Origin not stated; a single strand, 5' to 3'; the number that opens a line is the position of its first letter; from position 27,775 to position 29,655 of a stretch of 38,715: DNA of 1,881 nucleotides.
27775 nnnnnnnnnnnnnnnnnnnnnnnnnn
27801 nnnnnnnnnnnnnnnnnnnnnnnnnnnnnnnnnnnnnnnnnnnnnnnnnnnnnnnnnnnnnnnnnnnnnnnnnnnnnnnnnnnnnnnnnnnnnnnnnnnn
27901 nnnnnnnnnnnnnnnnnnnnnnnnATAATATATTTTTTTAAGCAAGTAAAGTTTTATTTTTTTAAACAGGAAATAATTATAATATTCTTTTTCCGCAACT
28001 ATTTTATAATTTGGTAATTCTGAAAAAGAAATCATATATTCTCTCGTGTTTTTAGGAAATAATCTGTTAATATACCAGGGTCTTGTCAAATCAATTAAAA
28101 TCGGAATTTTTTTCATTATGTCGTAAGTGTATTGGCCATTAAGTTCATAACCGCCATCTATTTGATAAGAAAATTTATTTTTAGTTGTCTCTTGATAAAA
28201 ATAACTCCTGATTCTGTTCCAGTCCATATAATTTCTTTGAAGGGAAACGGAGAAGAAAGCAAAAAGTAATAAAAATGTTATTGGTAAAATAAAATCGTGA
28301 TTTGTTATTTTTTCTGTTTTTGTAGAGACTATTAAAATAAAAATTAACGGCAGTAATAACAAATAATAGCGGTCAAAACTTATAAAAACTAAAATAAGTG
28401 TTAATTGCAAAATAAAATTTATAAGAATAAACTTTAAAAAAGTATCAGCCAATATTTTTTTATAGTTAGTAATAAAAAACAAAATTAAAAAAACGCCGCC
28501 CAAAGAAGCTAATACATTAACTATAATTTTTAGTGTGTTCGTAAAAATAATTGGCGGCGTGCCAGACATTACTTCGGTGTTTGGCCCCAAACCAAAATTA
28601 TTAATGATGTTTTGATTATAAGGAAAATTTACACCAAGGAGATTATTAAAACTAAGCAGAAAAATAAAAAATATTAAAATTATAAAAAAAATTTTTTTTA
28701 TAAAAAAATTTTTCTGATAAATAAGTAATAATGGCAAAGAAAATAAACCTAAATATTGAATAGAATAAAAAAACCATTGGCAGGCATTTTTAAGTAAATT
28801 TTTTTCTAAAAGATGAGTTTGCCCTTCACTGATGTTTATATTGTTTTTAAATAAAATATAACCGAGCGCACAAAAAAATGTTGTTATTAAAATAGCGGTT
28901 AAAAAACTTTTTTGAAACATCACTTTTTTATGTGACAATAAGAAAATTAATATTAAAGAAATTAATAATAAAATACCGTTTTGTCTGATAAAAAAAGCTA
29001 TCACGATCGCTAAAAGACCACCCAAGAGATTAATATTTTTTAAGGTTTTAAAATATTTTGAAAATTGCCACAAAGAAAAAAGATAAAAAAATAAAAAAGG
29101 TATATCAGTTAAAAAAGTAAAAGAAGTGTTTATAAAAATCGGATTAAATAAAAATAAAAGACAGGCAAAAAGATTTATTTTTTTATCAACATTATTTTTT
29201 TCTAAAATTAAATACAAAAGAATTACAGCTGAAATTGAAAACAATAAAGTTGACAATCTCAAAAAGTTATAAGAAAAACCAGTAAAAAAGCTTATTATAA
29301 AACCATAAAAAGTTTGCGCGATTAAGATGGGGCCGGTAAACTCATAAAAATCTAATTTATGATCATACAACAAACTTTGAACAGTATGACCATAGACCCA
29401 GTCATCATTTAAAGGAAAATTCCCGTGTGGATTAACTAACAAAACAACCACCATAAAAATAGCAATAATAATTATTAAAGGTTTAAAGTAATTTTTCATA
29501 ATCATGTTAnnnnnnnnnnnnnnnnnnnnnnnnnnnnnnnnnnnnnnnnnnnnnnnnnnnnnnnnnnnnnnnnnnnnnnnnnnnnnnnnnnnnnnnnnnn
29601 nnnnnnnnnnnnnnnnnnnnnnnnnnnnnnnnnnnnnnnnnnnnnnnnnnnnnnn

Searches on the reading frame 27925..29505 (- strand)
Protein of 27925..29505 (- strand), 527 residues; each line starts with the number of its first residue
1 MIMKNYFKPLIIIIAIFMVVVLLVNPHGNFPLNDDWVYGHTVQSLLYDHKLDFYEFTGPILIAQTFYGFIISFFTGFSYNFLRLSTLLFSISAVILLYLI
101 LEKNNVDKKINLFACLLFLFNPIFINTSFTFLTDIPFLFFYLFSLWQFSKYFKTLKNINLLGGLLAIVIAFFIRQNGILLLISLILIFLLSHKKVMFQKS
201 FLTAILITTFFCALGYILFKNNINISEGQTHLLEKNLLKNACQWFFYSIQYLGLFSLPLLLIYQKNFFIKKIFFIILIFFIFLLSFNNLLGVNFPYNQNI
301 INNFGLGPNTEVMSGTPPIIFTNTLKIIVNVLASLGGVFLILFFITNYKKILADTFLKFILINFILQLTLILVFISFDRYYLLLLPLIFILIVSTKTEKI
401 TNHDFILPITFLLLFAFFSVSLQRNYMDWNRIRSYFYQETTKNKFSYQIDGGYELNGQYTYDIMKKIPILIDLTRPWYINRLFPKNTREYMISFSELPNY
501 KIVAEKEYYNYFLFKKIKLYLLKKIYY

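Call 64: search_protein_families(library=pfam, proteins=[window:27925-29505:-], max_evalue=0.001)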
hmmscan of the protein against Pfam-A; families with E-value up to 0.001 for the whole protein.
window:27925-29505:- (527 aa): 2 families
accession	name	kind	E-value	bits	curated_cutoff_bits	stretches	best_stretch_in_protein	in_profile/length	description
PF13231.12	PMT_2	-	1.2e-09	39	26.1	1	76-211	18-152/160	Dolichyl-phosphate-mannose-protein mannosyltransferase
PF02366.24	PMT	-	7.3e-05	22.9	22.7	1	75-212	78-224/245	Dolichyl-phosphate-mannose-protein mannosyltransferase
